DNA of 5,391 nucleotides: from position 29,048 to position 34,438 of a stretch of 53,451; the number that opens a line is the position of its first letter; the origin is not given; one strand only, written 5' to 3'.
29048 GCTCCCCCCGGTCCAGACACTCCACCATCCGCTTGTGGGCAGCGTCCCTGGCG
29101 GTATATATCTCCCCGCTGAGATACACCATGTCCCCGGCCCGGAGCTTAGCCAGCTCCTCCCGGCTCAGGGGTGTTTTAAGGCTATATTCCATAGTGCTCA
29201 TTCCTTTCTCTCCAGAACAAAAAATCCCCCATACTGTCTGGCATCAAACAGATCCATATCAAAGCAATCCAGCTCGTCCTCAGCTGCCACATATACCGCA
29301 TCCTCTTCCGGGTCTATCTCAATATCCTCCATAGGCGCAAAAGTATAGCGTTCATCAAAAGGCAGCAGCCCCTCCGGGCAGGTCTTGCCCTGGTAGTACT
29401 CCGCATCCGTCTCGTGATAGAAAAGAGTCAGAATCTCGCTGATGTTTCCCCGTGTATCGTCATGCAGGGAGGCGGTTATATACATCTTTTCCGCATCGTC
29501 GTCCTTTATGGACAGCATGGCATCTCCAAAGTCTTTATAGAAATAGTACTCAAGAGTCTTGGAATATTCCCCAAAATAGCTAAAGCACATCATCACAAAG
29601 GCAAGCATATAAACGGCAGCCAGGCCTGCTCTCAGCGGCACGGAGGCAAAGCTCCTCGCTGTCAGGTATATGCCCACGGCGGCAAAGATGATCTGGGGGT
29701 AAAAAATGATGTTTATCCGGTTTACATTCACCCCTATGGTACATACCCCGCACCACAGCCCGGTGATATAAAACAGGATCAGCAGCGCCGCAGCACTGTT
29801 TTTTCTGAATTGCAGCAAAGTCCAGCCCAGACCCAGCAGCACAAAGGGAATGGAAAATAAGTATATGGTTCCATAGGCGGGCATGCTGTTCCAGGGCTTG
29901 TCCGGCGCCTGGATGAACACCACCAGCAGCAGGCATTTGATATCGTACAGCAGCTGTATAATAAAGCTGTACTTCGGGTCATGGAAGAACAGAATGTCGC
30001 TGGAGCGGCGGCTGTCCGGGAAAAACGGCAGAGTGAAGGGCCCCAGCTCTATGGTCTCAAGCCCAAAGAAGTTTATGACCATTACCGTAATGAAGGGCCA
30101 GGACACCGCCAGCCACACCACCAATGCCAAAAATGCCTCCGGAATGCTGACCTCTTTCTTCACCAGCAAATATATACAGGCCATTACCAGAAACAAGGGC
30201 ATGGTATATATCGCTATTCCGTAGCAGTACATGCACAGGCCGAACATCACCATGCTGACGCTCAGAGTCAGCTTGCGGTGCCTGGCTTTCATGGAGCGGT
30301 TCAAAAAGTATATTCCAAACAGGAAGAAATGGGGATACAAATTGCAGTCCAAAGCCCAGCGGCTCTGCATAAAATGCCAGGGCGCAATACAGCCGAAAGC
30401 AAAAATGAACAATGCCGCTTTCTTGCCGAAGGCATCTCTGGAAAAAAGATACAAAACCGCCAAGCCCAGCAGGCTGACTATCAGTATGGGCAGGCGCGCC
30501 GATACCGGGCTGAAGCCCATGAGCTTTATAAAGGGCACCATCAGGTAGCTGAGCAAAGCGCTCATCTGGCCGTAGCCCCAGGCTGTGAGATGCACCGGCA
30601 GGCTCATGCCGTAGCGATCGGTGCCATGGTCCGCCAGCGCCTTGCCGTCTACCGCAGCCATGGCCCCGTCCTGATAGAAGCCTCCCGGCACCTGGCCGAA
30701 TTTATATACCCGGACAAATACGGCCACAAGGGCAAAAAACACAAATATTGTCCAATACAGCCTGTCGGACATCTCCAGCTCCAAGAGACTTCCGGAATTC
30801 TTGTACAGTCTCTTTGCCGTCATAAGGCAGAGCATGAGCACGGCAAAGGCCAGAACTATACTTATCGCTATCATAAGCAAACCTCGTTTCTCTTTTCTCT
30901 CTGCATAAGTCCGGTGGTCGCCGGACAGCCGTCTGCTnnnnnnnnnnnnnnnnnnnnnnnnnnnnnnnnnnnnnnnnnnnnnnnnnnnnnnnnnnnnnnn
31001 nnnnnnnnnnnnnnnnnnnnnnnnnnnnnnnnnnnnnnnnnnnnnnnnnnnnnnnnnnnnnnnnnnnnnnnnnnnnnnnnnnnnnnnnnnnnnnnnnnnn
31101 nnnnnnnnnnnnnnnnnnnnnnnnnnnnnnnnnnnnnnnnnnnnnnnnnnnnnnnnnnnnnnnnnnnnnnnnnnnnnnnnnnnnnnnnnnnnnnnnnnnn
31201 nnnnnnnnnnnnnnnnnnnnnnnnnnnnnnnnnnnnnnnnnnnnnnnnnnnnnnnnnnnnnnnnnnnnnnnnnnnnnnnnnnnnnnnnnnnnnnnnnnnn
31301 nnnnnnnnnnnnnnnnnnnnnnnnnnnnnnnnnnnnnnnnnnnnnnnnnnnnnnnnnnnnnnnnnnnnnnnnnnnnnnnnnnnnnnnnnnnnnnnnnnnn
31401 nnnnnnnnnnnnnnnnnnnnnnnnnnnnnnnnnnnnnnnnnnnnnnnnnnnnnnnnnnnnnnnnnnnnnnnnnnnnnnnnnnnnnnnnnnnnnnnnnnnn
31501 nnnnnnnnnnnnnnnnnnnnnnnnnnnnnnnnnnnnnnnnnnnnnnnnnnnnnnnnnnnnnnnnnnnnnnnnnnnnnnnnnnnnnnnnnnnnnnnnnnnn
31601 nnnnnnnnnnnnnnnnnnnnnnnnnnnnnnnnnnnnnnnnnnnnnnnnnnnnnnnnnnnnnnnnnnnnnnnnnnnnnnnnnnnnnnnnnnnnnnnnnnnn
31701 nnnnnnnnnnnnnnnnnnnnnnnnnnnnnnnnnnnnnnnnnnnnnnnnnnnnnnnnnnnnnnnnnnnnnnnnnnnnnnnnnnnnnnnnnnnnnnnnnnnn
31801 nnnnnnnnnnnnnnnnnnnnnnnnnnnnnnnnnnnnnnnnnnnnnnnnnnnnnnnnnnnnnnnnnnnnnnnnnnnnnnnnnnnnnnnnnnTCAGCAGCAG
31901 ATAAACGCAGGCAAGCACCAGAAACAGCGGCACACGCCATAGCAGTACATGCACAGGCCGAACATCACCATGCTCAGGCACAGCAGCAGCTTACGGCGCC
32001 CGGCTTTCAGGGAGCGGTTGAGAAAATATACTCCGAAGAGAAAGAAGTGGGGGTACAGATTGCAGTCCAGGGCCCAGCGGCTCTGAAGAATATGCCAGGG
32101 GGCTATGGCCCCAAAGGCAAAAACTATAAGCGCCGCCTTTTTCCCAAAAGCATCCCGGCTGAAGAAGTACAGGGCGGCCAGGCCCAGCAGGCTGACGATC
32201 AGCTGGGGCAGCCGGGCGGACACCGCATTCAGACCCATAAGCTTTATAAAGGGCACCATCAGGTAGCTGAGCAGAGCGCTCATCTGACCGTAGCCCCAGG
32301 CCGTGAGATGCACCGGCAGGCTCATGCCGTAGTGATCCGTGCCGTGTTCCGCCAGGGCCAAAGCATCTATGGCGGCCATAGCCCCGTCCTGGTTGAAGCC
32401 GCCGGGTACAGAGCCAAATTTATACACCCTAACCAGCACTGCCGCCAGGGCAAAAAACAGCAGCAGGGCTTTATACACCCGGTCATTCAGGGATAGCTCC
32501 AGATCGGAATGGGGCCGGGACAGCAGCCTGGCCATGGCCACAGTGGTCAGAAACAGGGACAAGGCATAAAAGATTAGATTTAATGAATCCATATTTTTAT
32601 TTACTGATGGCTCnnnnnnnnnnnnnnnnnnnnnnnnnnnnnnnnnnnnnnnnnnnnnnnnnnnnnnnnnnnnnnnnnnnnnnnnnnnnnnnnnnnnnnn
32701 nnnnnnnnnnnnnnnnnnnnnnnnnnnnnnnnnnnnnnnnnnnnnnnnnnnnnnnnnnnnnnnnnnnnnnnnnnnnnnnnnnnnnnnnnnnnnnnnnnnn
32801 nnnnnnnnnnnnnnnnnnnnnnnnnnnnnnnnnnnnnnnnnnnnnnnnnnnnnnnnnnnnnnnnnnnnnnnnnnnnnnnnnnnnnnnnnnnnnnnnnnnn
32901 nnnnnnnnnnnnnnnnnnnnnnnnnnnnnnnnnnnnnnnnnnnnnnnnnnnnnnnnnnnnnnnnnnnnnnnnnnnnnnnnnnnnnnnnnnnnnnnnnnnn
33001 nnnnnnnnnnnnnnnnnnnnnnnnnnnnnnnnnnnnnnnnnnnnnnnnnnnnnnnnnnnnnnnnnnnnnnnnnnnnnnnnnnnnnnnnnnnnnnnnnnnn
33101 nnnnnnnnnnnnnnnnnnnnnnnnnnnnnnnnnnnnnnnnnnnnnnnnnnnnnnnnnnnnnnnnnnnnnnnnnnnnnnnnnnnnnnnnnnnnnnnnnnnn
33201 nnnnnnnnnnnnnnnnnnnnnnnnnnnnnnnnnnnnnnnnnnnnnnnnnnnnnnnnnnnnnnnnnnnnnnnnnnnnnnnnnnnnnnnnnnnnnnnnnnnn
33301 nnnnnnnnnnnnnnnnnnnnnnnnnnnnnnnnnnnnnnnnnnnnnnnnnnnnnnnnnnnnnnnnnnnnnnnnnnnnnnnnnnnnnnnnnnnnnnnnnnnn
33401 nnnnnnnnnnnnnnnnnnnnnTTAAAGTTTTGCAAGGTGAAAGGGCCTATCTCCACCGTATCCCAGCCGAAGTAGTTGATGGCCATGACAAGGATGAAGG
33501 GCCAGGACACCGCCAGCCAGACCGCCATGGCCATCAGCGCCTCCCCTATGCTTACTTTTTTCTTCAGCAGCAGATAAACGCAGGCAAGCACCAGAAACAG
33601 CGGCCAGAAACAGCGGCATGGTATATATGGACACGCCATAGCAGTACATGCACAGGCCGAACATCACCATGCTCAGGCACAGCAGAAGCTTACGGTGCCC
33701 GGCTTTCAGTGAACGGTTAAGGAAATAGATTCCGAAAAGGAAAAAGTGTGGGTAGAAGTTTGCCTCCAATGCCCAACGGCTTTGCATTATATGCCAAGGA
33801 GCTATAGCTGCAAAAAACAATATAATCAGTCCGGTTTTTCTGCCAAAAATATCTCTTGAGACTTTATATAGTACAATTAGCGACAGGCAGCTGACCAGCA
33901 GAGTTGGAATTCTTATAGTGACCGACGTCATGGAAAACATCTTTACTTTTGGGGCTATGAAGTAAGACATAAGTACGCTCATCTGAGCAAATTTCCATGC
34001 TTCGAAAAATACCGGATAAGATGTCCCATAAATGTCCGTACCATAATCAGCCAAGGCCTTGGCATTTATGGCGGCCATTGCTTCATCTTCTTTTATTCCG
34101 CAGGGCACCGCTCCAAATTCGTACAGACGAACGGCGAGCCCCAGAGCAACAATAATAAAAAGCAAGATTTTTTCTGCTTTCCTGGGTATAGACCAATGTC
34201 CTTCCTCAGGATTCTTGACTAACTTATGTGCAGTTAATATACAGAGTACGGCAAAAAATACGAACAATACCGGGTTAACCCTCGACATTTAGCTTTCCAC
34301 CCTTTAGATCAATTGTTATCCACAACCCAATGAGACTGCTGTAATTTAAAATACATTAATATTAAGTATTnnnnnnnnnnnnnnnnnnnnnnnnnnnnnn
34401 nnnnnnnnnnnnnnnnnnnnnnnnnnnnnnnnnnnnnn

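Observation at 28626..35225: Three tandem GT-C membrane glycosyltransferase paralogs wedged between the alpha and beta subunit genes of a class I fumarate hydratase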

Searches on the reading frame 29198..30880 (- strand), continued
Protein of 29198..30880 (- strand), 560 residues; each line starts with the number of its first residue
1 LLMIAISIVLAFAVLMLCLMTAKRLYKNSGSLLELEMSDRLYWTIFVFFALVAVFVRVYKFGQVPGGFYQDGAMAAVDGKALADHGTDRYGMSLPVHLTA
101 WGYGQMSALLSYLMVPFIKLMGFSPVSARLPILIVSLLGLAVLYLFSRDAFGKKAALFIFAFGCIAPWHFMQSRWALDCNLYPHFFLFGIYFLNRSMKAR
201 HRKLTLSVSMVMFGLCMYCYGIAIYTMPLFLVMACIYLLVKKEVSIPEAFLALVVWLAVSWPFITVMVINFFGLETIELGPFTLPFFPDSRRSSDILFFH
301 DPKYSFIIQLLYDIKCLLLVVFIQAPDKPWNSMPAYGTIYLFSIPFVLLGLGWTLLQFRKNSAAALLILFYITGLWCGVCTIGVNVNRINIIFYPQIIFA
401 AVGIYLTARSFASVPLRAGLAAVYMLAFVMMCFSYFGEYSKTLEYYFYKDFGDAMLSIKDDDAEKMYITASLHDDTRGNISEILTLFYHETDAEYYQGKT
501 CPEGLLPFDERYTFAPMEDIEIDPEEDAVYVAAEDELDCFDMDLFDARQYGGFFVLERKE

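Call 34: predict_structure(alignment_id=A2)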
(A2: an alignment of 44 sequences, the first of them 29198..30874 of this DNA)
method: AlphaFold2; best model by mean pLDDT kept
length: 558 residues; sequences in the alignment: 44
mean_pLDDT: 88.9   pTM: 0.91
mean pLDDT of the five models: 88.9, 87.9, 86.4, 85.7, 84.4
residues with pLDDT >= 90: 349; 70-90: 168; 50-70: 30; < 50: 11
segments of 3 or more residues with pLDDT < 50: 97-102, 291-293
pLDDT, mean of each block of 10 residues (from residue 1): 90 95 74 87 98 91 80 92 91 60 73 94 91 96 96 97 93 76 97 94 97 86 87 97 96 94 83 83 69 51 83 92 86 89 96 89 96 87 83 97 90 87 95 90 90 93 93 78 94 95 94 94 94 94 95 93
secondary structure, 60 per line:
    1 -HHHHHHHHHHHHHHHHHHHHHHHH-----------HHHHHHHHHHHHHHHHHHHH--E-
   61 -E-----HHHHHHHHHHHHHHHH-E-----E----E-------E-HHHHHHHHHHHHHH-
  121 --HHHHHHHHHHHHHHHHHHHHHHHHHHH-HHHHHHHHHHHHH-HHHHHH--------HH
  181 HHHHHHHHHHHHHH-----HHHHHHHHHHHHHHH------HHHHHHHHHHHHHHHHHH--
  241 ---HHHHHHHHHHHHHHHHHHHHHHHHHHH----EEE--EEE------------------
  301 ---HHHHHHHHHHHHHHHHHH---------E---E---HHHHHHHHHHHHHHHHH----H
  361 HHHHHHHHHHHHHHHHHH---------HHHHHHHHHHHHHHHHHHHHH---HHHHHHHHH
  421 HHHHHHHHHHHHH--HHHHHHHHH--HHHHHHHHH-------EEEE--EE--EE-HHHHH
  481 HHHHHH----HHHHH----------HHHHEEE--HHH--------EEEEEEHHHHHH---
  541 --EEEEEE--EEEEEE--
elements in order: H2-25 H37-56 H68-83 H106-119 H123-149 H151-163 H165-170 H179-194 H200-214 H221-238 H244-270 E275-277 E280-282 H304-321 H339-355 H360-378 H388-408 H412-433 H436-444 H447-455 E463-466 H476-486 H491-495 H506-509 E510-512 E526-531 H532-537 E543-548 E551-556
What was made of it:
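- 29198..30874 (-): GT-C gene copy 1 (beta-proximal, 'p3' lineage), intact, 558 aa. Its stop codon overlaps the beta subunit start (ATGA). AlphaFold2 pLDDT 88.9, pTM 0.91 (call 34).
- On GT-C fold glycosyltransferases (Pfam PMT_2 / CAZy GT39-GT83-like): AlphaFold2 model with pLDDT 88.9 and pTM 0.91 (call 34).
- The AlphaFold2 model has pLDDT 88.9 and pTM 0.91 (call 34).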

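Call 38: fold_search(model_id=the predicted structure, library=pdb)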
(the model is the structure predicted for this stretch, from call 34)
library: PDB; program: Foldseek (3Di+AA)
matches with E <= 10: 333; with E <= 0.001: 25
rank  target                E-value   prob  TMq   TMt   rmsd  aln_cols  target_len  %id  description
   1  5f15                  2.6e-08  1.00  0.56  0.58   8.3       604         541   14  Crystal Structure of ArnT from Cupriavidus metallidurans bound to Undecaprenyl phosphate (released 2016-02-17)
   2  5ezm                  4.2e-08  1.00  0.53  0.54   9.2       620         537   13  Crystal Structure of ArnT from Cupriavidus metallidurans in the apo state (released 2016-02-17)
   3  7e9s_A                1.1e-07  1.00  0.47  0.32  10.9       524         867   13  Archaeal oligosaccharyltransferase AglB from Archaeoglobus fulgidus in complex with an inhibitory peptide and a dolich (released 2021-09-08)
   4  3wak                  2.4e-07  1.00  0.50  0.34  11.1       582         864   13  Crystal structure of the Archaeoglobus fulgidus oligosaccharyltransferase (O29867_ARCFU) in the apo form (released 2013-10-30)
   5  5gmy_A                3.2e-07  1.00  0.50  0.35  11.7       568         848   13  Crystal structure of the Archaeoglobus fulgidus oligosaccharyltransferase (O29867_ARCFU) tethered with an acceptor pep (released 2017-02-01)
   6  7oci_F                4.9e-07  1.00  0.47  0.42  14.2       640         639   13  Cryo-EM structure of yeast Ost6p containing oligosaccharyltransferase complex (released 2022-02-16)
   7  8pn9_A                5.4e-07  1.00  0.50  0.44  10.3       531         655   12  Structure of human oligosaccharyltransferase OST-A complex bound to NGI-1 (released 2024-05-08)
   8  8b6l_I                8.0e-07  1.00  0.48  0.40  12.0       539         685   10  Subtomogram average of the human Sec61-TRAP-OSTA-translocon (released 2022-12-07)
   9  3waj                  8.4e-07  1.00  0.46  0.34  13.8       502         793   14  Crystal structure of the Archaeoglobus fulgidus oligosaccharyltransferase (O29867_ARCFU) complex with Zn and sulfate (released 2013-10-30)
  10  5ogl_A                8.4e-07  1.00  0.47  0.39  10.8       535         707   12  Structure of bacterial oligosaccharyltransferase PglB in complex with an acceptor peptide and an lipid-linked oligosac (released 2017-10-25)
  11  6gxc_A                1.1e-06  1.00  0.46  0.37  11.1       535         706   12  Bacterial oligosaccharyltransferase PglB in complex with an inhibitory peptide and a reactive lipid-linked oligosaccha (released 2018-11-14)
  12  3rce_A                1.2e-06  1.00  0.47  0.39  11.7       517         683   12  Bacterial oligosaccharyltransferase PglB (released 2011-06-15)
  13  6ezn_F                1.4e-06  1.00  0.46  0.40  12.5       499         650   13  Cryo-EM structure of the yeast oligosaccharyltransferase (OST) complex (released 2018-01-17)
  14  8agb_A                1.6e-06  1.00  0.46  0.42  12.4       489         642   13  Structure of yeast oligosaccharylransferase complex with lipid-linked oligosaccharide bound (released 2022-12-07)
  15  6ftg_5                2.0e-06  1.00  0.47  0.42  13.4       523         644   11  Subtomogram average of OST-containing ribosome-translocon complexes from canine rough microsomal membranes (released 2018-03-21)
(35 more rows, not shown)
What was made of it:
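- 29198..30874 (-): Best PDB matches are ArnT, AglB, STT3, PglB (call 38).
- On GT-C fold glycosyltransferases (Pfam PMT_2 / CAZy GT39-GT83-like): The top 37 PDB matches are GT-C or GT-C-related polytopic enzymes: ArnT, AglB, STT3, PglB, ALG12, AftA, Pmt4, DPY19, AftB, Emb and the GPI-transamidase complex (call 38).
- Closest known: ArnT. Same: Best structural match of the predicted model: E 2.6e-8, TM 0.56-0.58 over the whole length (call 38).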

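Call 43: find_encoding_contigs(protein=P0078, flank=8000, max_places=4)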
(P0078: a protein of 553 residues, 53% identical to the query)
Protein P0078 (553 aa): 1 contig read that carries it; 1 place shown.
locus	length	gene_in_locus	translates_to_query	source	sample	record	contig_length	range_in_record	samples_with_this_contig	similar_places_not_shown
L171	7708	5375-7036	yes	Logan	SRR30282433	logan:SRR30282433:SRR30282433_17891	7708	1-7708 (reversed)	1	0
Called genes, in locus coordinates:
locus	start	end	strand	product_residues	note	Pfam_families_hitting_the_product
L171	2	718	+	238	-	?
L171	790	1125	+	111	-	PF02699:YajC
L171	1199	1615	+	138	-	-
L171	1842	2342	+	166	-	-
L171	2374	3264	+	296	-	PF02899:Phage_int_SAM_1, PF13495:Phage_int_SAM_4 (faint), PF00589:Phage_integrase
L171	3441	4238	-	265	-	PF00702:Hydrolase, PF13344:Hydrolase_6, PF13419:HAD_2 (faint), PF13242:Hydrolase_like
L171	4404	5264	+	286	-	PF05681:Fumerase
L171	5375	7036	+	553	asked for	PF13231:PMT_2 (weak)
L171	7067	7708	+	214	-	?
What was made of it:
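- Its 86% relative sits at the same position in L171 (call 43).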

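Call 49: search_protein_families(library=ncbifam, proteins=[window:29198-30874:-], max_evalue=0.00001)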
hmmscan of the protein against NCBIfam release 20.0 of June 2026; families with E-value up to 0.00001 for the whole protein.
window:29198-30874:- (558 aa): 0 families

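Call 57: search_protein_families(library=pfam, alignment_id=A3, max_evalue=0.00001)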
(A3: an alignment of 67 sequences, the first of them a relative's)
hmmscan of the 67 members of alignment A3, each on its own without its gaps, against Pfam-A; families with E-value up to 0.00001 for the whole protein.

A. member 1, L013:8427-9890:+ (487 aa): 1 family
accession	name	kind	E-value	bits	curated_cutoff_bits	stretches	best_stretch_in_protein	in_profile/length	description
PF01261.30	AP_endonuc_2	-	2.7e-28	99.8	31.1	1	218-467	3-234/249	Xylose isomerase-like TIM barrel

B. families by the number of members that match (of 67 scanned): 62 families (the first 25 are shown)
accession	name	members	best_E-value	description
PF00483.29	NTP_transferase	3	7.9e-28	Nucleotidyl transferase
PF07883.17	Cupin_2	3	1.2e-11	Cupin domain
PF01050.24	MannoseP_isomer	3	4e-10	Mannose-6-phosphate isomerase C-terminal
PF04452.19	Methyltrans_RNA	2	1.6e-46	RNA methyltransferase domain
PF04016.18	DUF364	2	1.8e-31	Putative heavy-metal chelation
PF16192.10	PMT_4TMC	2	1.8e-23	C-terminal four TMM region of protein-O-mannosyltransferase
PF02518.31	HATPase_c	2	1.7e-20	Histidine kinase-, DNA gyrase B-, and HSP90-like ATPase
PF02366.24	PMT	2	2e-19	Dolichyl-phosphate-mannose-protein mannosyltransferase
PF13231.12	PMT_2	2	5.7e-18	Dolichyl-phosphate-mannose-protein mannosyltransferase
PF20260.4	PUA_4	2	3e-12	RNA methyltransferase PUA domain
PF16254.10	DUF4910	1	1.4e-104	Domain of unknown function (DUF4910)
PF13440.11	Polysacc_synt_3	1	5.2e-104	Polysaccharide biosynthesis protein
PF00009.33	GTP_EFTU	1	2.8e-67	Elongation factor Tu GTP binding domain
PF01370.27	Epimerase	1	2.5e-62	NAD dependent epimerase/dehydratase family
PF16363.11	GDP_Man_Dehyd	1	1.7e-61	GDP-mannose 4,6 dehydratase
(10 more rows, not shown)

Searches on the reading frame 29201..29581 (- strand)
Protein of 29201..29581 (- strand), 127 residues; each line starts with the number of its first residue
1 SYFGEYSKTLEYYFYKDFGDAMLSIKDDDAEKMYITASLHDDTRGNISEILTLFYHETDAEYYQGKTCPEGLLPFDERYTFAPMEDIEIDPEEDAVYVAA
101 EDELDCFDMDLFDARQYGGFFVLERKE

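Call 67: predict_structure(alignment_id=A4)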
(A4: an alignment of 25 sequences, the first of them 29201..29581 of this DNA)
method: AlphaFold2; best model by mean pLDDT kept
length: 127 residues; sequences in the alignment: 25
mean_pLDDT: 91.5   pTM: 0.85
mean pLDDT of the five models: 91.5, 91.4, 89.1, 88.9, 84.3
residues with pLDDT >= 90: 102; 70-90: 20; 50-70: 5; < 50: 0
segments of 3 or more residues with pLDDT < 50: none
pLDDT, mean of each block of 10 residues (from residue 1): 70 87 95 92 83 95 95 96 95 96 96 96 95
secondary structure, 60 per line:
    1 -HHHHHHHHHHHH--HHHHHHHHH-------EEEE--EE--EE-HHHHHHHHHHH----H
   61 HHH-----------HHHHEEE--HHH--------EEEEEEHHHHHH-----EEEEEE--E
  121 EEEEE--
elements in order: H2-13 H16-24 E32-35 H45-55 H60-63 H75-78 E79-81 E95-100 H101-106 E112-117 E120-125

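Call 69: fold_search(model_id=the predicted structure, library=pdb)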
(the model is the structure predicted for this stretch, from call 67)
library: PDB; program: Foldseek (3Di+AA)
matches with E <= 10: 295; with E <= 0.001: 0
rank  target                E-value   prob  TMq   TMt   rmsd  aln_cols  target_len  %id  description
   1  5zw3_A                4.8e-01  0.20  0.40  0.28   9.7       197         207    8  Crystal Structure of TrmR from B. subtilis (released 2018-07-11)
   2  3jwh_A                5.1e-01  0.11  0.31  0.24   8.2       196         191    8  Crystal structure analysis of the methyltransferase domain of bacterial-AvHen1-C (released 2009-10-20)
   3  3jwh_B                7.6e-01  0.07  0.27  0.21  10.5       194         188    6  Crystal structure analysis of the methyltransferase domain of bacterial-AvHen1-C (released 2009-10-20)
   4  1g6q_1                1.2e+00  0.11  0.29  0.15   8.9       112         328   13  CRYSTAL STRUCTURE OF YEAST ARGININE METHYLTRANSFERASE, HMT1 (released 2000-12-06)
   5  6s84_B                1.3e+00  0.09  0.35  0.30   9.4       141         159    7  TsaBDE complex from Thermotoga maritima (released 2019-07-17)
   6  3b3f_A                1.3e+00  0.07  0.23  0.11   7.5        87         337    9  The 2.2 A crystal structure of the catalytic domain of coactivator-associated arginine methyl transferase I(CARM1,142- (released 2007-11-06)
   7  3gep_B                1.4e+00  0.04  0.23  0.16  10.1       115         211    7  Human hypoxanthine guanine phosphoribosyltranserfase in complex with (S)-9-(3-hydroxy-2-phosphonylmethoxypropyl)guanin (released 2009-08-18)
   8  5is7_D                1.5e+00  0.08  0.27  0.13   8.1       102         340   10  Crystal structure of mouse CARM1 in complex with decarboxylated SAH (released 2017-03-15)
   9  4pgm_C                1.6e+00  0.09  0.24  0.15   4.5        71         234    7  SACCHAROMYCES CEREVISIAE PHOSPHOGLYCERATE MUTASE (released 1997-10-29)
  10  7os4_C                1.6e+00  0.07  0.26  0.12   7.2        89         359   11  Crystal structure of mouse CARM1 in complex with histone H3_13-31 K18 (released 2021-10-27)
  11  7n0d_B                1.6e+00  0.03  0.22  0.08  13.0       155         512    7  Cryo-EM structure of the tetrameric form of SARS-CoV-2 nsp10-nsp14 (E191A)-RNA complex (released 2021-07-28)
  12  5log_A                1.8e+00  0.08  0.38  0.26   6.4       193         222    9  Crystal Structure of SafC from Myxococcus xanthus bound to SAM (released 2017-06-21)
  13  1g6q_2                1.8e+00  0.08  0.29  0.15   8.8       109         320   13  CRYSTAL STRUCTURE OF YEAST ARGININE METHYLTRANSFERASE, HMT1 (released 2000-12-06)
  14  5dwq_C                1.8e+00  0.07  0.25  0.12   7.3        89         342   10  Crystal structure of CARM1, sinefungin, and methylated H3 peptide (R17) (released 2015-11-25)
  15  9emu_C                1.8e+00  0.04  0.21  0.13  14.2        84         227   13  RosC-8-demethyl-8-amino-FMN - Phosphate complex (released 2024-09-04)
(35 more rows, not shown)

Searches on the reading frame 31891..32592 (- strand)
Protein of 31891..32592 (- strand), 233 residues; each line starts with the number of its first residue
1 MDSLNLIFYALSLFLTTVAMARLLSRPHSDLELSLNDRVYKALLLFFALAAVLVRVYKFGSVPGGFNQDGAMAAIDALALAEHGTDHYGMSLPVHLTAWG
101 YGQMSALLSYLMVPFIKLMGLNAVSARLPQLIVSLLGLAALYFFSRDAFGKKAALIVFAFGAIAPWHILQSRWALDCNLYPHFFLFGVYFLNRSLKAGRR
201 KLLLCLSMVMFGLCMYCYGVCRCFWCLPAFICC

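Call 4: search_protein_families(library=pfam, proteins=[window:31891-32592:-], max_evalue=0.01)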
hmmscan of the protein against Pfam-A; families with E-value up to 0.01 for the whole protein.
window:31891-32592:- (233 aa): 1 family
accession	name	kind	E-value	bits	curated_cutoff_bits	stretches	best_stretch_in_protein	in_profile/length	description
PF13231.12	PMT_2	-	1.1e-07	32.6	26.1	1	108-219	6-116/160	Dolichyl-phosphate-mannose-protein mannosyltransferase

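Call 17: find_encoding_contigs(protein=window:31891-32592:-, flank=10000, max_places=10)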
Protein window:31891-32592:- (233 aa): no gene with exactly this product is on record in the collection.

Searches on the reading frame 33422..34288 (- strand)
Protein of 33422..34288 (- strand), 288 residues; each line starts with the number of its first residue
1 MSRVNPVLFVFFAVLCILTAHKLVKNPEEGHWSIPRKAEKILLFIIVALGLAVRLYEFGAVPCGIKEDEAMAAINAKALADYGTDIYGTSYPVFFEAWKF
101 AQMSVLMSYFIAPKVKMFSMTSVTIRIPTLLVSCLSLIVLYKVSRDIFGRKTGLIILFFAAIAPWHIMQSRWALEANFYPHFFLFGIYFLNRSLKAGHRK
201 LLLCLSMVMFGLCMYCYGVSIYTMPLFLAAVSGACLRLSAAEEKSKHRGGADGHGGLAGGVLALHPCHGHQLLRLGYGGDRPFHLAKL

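Call 4: search_protein_families(library=pfam, proteins=[window:33422-34288:-], max_evalue=0.01)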
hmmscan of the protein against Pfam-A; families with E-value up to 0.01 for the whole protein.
window:33422-34288:- (288 aa): 1 family
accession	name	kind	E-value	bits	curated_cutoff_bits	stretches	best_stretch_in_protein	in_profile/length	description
PF13231.12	PMT_2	-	4.7e-10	40.3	26.1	1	106-231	5-130/160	Dolichyl-phosphate-mannose-protein mannosyltransferase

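Call 16: find_encoding_contigs(protein=window:33422-34288:-, flank=10000, max_places=10)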
Protein window:33422-34288:- (288 aa): no gene with exactly this product is on record in the collection.
